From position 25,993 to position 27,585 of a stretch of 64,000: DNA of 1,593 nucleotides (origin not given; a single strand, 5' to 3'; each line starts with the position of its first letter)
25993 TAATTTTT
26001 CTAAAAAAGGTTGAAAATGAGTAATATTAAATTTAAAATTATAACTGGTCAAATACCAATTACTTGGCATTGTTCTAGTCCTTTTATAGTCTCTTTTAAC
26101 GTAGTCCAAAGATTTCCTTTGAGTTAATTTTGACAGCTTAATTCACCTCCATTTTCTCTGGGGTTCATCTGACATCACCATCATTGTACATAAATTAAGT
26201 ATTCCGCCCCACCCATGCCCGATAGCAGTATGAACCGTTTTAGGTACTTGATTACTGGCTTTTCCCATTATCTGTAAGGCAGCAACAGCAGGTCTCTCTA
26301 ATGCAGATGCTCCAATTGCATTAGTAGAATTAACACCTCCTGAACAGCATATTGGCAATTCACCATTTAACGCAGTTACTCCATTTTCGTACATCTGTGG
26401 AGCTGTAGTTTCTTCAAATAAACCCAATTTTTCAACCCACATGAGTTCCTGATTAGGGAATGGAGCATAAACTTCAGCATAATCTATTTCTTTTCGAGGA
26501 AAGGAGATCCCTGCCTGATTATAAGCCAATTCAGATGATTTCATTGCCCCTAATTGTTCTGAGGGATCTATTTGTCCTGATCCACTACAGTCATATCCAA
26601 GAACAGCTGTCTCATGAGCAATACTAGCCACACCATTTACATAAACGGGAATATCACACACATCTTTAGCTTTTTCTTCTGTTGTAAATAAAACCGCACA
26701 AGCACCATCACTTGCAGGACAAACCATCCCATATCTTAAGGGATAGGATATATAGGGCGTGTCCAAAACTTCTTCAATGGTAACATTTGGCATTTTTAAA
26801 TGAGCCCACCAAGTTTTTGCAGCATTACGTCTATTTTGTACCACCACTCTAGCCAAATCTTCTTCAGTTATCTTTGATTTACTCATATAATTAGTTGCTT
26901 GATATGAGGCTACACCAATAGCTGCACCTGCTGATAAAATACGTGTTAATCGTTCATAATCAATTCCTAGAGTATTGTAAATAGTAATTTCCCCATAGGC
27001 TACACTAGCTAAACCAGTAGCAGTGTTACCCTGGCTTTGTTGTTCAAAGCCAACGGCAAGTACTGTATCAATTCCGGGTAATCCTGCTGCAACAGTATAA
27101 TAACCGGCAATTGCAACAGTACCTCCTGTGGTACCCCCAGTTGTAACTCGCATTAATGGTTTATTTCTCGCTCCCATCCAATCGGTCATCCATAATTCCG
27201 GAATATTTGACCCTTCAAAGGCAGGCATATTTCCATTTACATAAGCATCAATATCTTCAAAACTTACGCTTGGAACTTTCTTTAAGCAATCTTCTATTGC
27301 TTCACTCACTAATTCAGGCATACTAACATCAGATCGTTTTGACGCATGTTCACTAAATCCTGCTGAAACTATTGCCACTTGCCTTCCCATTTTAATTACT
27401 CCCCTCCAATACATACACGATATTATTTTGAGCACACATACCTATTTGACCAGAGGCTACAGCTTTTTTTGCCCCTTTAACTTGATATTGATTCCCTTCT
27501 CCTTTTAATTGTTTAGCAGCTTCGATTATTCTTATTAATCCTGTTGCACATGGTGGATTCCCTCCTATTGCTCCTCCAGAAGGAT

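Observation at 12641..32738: A ~20 kb acyl-CoA island in which the beta-oxidation-type enzymes deviate at canonical catalytic positions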

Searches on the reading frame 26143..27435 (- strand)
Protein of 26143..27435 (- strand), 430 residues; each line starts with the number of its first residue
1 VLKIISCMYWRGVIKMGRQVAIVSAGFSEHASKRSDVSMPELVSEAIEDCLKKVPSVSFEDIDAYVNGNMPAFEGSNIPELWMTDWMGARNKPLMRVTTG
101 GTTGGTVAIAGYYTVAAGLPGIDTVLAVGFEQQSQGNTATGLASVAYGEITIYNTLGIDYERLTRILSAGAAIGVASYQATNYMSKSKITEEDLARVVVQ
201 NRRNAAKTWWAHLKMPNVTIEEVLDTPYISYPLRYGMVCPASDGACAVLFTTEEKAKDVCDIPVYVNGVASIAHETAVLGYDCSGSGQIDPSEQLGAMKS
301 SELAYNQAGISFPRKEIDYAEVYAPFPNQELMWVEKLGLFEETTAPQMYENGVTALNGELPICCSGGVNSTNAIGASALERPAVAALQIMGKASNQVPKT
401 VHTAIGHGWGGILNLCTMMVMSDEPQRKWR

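Call 5: search_protein_families(library=pfam, proteins=[window:26143-27435:-])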
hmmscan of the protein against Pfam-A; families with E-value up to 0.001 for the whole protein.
window:26143-27435:- (430 aa): 2 families
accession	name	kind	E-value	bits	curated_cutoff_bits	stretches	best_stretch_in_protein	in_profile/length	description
PF22691.2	Thiolase_C_1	-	1.8e-21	76.8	28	1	294-422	17-143/144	Thiolase C-terminal domain-like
PF00108.29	Thiolase_N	-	8.6e-11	42.1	26.4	1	20-211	1-190/260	Thiolase, N-terminal domain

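Call 8: search_solved_structures(query=window:26143-27435:-, max_evalue=0.001, show_alignments=2)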
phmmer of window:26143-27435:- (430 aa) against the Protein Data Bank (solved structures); distinct sequences matched with E-value up to 0.001: 17.
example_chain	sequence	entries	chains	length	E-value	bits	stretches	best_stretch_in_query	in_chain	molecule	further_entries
4yzo_A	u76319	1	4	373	1.8e-31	112.9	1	20-425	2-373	Putative acyl-CoA acyltransferase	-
7yvy_A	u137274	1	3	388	1.4e-25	93.6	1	45-399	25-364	Acetyl-CoA acetyltransferase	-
7pxp_C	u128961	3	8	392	2.3e-18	69.7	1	170-414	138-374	Benzoylsuccinyl-CoA thiolase subunit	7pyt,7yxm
4u4e_A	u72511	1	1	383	6.6e-14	55.1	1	173-416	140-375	Thiolase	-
6hrv_A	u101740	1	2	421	8.8e-14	54.7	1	19-411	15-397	SCP2-thiolase (type-1)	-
6hsj_A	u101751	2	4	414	8.9e-14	54.6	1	19-411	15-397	SCP2-thiolase (type-1)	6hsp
6esq_A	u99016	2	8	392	3.5e-13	52.7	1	18-383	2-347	acetoacetyl-CoA thiolase | Acetyl-CoA acetyltransferase thiolase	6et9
9skm_I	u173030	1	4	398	4e-09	39.3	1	242-422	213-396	2,4-diacetylphloroglucinol biosynthesis protein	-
6ok1_A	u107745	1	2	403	5.9e-09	38.8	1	175-396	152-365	Lipid-transfer protein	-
9skh_I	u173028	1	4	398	6.9e-09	38.5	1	242-422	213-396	2,4-diacetylphloroglucinol biosynthesis protein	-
3zbl_A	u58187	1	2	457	7.6e-09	38.4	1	91-394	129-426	3-KETOACYL-COA THIOLASE-LIKE PROTEIN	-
3zbk_A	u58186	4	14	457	7.8e-09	38.4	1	91-394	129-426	3-KETOACYL-COA THIOLASE-LIKE PROTEIN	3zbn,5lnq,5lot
5m3k_C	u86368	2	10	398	1.1e-08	37.8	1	17-422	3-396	2,4-diacetylphloroglucinol biosynthesis protein PhlC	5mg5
3zbg_A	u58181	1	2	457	1.9e-08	37.1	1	91-394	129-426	3-KETOACYL-COA THIOLASE-LIKE PROTEIN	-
4bia_A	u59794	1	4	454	1.7e-07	34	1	211-399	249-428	3-KETOACYL-COA THIOLASE, PUTATIVE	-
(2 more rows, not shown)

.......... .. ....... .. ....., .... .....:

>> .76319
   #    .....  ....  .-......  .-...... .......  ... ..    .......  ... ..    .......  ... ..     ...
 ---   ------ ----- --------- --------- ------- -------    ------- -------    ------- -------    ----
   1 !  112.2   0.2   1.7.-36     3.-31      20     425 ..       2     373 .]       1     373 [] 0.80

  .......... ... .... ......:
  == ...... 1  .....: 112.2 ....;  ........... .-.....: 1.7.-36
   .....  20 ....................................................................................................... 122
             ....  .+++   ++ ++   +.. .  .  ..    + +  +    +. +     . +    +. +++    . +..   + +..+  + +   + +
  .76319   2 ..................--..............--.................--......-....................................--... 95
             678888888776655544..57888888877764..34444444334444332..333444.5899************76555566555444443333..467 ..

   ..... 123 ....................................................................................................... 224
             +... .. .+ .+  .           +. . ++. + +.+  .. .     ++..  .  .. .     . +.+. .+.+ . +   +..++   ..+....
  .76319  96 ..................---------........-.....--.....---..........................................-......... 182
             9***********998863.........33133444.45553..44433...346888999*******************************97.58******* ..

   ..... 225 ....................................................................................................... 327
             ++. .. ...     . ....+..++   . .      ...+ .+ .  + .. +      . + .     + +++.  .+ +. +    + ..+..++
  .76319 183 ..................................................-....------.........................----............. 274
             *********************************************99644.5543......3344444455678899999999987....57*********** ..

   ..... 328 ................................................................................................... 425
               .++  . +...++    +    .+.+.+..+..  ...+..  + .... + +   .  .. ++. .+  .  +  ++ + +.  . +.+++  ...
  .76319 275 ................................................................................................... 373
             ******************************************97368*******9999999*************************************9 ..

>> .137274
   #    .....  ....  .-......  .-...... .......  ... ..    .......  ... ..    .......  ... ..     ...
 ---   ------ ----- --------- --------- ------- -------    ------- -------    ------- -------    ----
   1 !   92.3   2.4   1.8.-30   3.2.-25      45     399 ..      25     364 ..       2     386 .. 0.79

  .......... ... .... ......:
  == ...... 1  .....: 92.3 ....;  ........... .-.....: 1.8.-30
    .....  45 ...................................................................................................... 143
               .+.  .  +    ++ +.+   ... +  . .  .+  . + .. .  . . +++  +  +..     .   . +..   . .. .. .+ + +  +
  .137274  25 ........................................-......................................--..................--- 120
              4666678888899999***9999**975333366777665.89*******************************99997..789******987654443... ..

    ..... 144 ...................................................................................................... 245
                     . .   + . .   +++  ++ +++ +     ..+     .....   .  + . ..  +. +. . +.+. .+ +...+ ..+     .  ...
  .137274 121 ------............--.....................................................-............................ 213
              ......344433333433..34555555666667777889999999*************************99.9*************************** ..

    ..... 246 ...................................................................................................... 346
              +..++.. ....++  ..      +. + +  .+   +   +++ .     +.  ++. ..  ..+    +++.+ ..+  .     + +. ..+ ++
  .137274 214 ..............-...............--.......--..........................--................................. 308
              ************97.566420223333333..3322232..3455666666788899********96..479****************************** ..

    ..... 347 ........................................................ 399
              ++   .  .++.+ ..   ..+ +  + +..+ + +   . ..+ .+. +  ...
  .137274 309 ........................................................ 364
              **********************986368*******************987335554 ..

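Call 30: search_protein_families(library=ncbifam, proteins=[window:26143-27435:-], max_evalue=0.01)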
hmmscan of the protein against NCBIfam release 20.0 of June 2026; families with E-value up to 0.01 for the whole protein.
window:26143-27435:- (430 aa): 21 families
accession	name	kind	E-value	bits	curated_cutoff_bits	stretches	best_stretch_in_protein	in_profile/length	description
NF006180.0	PRK08313.1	subfamily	2e-108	362.7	514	1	16-426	2-387/389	thiolase domain-containing protein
NF004721.0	PRK06065.1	equivalog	1.1e-59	202.3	455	1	14-422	6-392/393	thiolase domain-containing protein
NF004720.0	PRK06064.1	subfamily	2.3e-50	171.5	420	1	18-423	2-387/389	thiolase domain-containing protein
NF004810.0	PRK06157.1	equivalog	7.2e-47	160.4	403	1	17-423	6-397/400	acetyl-CoA acetyltransferase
NF004722.0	PRK06066.1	equivalog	1.1e-42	146.4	516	1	18-420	4-381/385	thiolase domain-containing protein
NF004982.0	PRK06365.1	equivalog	2.3e-42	145.6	695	2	13-274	11-258/430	thiolase domain-containing protein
NF009228.0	PRK12578.1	subfamily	1.2e-41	142.6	485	1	16-420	1-384/387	thiolase domain-containing protein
NF053570.1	AcCoTHIOL_METTL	equivalog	8.7e-34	117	600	1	18-423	2-383/385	acetyl-CoA acetyltransferase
NF004811.0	PRK06158.1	subfamily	2.8e-31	108.8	421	1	19-421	9-378/384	acetyl-CoA acetyltransferase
NF006102.0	PRK08256.1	subfamily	2.9e-28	99.1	436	1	17-410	2-380/394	lipid-transfer protein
NF005892.0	PRK07855.1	subfamily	4e-28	98.4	469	1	16-406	4-375/390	lipid-transfer protein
NF004715.0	PRK06059.1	equivalog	3.6e-27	95.4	424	1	88-397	72-375/399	lipid-transfer protein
NF005704.0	PRK07516.1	subfamily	6.6e-27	94.5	412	1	19-404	3-369/389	thiolase domain-containing protein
NF005924.0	PRK07937.1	subfamily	3.8e-23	82.5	419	1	172-396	139-330/353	lipid-transfer protein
NF006010.0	PRK08142.1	subfamily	2.7e-21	75.8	462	1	25-414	10-375/388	thiolase domain-containing protein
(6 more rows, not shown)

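Call 54: search_protein_representatives(protein=window:26143-27435:-)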
Query: 430 residues. Proteins with E-value up to 0.001 (for the whole library): 2916; up to 1e-10: 949; up to 1e-30: 74. The best 150 are listed.
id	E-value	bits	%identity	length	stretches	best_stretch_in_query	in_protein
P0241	2.1e-244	827.6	86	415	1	16-430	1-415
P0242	2.0e-95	336.8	44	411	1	18-427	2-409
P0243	2.9e-73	263.8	44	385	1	16-415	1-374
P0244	1.5e-66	241.7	41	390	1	16-422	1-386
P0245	6.6e-66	239.6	42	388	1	17-413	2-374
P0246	3.3e-61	224.1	43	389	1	17-422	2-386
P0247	1.0e-60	222.5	39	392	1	16-425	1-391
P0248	7.2e-60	219.7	40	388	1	19-426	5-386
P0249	4.0e-59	217.3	39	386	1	18-424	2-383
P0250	1.1e-56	209.2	40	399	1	16-421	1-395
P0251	2.6e-56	208.0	36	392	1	15-412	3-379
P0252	6.5e-56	206.7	41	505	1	20-401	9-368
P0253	1.2e-55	205.8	40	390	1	16-412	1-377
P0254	2.5e-55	204.8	37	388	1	16-422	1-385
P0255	2.3e-54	201.5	36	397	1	16-411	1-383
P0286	6.6e-35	137.5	38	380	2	172-407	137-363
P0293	6.3e-34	134.2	32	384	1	17-409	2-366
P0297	2.5e-33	132.3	33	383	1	18-413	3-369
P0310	5.7e-31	124.5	31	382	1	20-409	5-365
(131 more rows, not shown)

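Call 56: list_cluster_members(proteins=[P0242, P0243, P0244, P0246, P0247, P0249, P0286, P0293, P0297, P0310])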
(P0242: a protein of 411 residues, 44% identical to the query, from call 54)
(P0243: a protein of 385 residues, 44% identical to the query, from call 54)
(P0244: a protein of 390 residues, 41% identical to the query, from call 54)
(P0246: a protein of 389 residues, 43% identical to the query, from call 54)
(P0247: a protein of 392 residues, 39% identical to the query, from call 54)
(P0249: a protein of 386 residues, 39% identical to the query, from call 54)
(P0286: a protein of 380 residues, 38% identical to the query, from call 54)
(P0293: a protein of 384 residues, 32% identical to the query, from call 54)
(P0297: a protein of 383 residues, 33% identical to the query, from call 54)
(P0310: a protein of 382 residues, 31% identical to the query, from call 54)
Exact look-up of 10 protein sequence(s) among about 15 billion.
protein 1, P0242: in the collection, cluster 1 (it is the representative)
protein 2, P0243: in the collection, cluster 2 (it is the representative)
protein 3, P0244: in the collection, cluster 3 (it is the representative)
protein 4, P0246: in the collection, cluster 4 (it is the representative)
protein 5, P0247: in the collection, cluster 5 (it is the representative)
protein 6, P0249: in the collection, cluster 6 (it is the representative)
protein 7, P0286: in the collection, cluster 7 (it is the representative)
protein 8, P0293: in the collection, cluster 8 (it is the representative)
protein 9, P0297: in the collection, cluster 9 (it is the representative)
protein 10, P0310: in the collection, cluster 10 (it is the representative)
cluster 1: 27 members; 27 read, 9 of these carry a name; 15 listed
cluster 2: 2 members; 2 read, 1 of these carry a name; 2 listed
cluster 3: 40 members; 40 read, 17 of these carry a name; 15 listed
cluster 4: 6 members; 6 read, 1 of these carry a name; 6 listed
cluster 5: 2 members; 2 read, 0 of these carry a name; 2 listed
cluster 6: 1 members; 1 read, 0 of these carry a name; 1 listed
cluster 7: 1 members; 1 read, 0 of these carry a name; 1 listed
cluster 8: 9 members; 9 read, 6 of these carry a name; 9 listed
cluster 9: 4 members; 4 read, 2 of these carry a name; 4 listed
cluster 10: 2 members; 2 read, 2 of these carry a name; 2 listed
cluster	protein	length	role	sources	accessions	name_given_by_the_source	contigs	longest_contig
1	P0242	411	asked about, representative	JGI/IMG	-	-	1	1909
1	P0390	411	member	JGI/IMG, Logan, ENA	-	acetyl-CoA C-acetyltransferase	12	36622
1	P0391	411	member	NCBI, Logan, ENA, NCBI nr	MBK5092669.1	MAG: hypothetical protein JJE48_04025 [Actinobacteria bacterium] | hypothetical protein [Actinomycetota bacterium]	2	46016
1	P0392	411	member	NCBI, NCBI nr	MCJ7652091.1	MAG: hypothetical protein MUO75_00145 [Actinobacteria bacterium] | hypothetical protein [Actinomycetota bacterium]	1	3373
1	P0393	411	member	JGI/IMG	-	acetyl-CoA C-acetyltransferase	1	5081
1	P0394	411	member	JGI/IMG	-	acetyl-CoA C-acetyltransferase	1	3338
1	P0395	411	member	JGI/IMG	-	acetyl-CoA C-acetyltransferase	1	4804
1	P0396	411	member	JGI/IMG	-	acetyl-CoA C-acetyltransferase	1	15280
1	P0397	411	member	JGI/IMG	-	acetyl-CoA C-acetyltransferase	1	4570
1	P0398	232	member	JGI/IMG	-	acetyl-CoA C-acetyltransferase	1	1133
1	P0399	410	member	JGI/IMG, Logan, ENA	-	-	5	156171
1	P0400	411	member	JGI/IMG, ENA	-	-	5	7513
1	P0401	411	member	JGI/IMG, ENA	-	-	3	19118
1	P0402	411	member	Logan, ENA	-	-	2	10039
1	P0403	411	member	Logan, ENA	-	-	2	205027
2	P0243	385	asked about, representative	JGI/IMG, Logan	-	acetyl-CoA C-acetyltransferase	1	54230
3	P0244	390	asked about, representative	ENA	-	-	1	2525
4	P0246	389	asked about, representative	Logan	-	-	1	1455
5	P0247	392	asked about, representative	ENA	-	-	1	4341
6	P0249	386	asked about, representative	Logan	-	-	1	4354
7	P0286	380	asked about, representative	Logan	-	-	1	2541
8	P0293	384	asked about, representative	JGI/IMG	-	acetyl-CoA C-acetyltransferase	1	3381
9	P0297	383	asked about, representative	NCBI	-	-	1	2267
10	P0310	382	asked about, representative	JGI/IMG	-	acetyl-CoA C-acetyltransferase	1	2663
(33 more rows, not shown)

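Call 57: find_encoding_contigs(protein=P0403, flank=9000, max_places=2)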
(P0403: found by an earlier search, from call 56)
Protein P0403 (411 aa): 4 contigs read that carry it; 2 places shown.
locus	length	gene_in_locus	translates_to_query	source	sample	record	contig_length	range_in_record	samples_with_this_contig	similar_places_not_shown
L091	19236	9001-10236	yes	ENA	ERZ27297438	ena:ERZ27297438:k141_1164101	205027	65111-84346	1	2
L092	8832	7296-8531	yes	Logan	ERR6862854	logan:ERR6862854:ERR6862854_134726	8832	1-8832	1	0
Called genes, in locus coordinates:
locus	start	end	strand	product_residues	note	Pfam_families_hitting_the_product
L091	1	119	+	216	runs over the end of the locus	PF02254:TrkA_N, PF02080:TrkA_C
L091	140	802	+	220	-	PF02254:TrkA_N, PF02080:TrkA_C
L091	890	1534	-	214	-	PF01895:PhoU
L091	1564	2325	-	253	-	PF02463:SMC_N (weak), PF00005:ABC_tran, PF13304:AAA_21 (faint)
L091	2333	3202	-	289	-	PF00528:BPD_transp_1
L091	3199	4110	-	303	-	PF00528:BPD_transp_1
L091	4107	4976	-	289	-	PF12849:PBP_like_2, PF12727:PBP_like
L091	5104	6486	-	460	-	PF00989:PAS, PF08448:PAS_4, PF13188:PAS_8 (faint), PF13426:PAS_9, PF13596:PAS_10 (weak), PF00512:HisKA, PF02518:HATPase_c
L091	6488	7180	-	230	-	PF00072:Response_reg, PF00486:Trans_reg_C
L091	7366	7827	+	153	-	PF12172:zf-ChsH2 (faint), PF01796:OB_ChsH2_C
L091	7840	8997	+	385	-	PF22691:Thiolase_C_1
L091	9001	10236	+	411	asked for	PF00108:Thiolase_N, PF22691:Thiolase_C_1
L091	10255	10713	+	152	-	PF12172:zf-ChsH2 (weak)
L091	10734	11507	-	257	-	PF00702:Hydrolase (weak), PF12710:HAD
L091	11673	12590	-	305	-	PF05653:Mg_trans_NIPA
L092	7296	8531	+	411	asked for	PF00108:Thiolase_N, PF22691:Thiolase_C_1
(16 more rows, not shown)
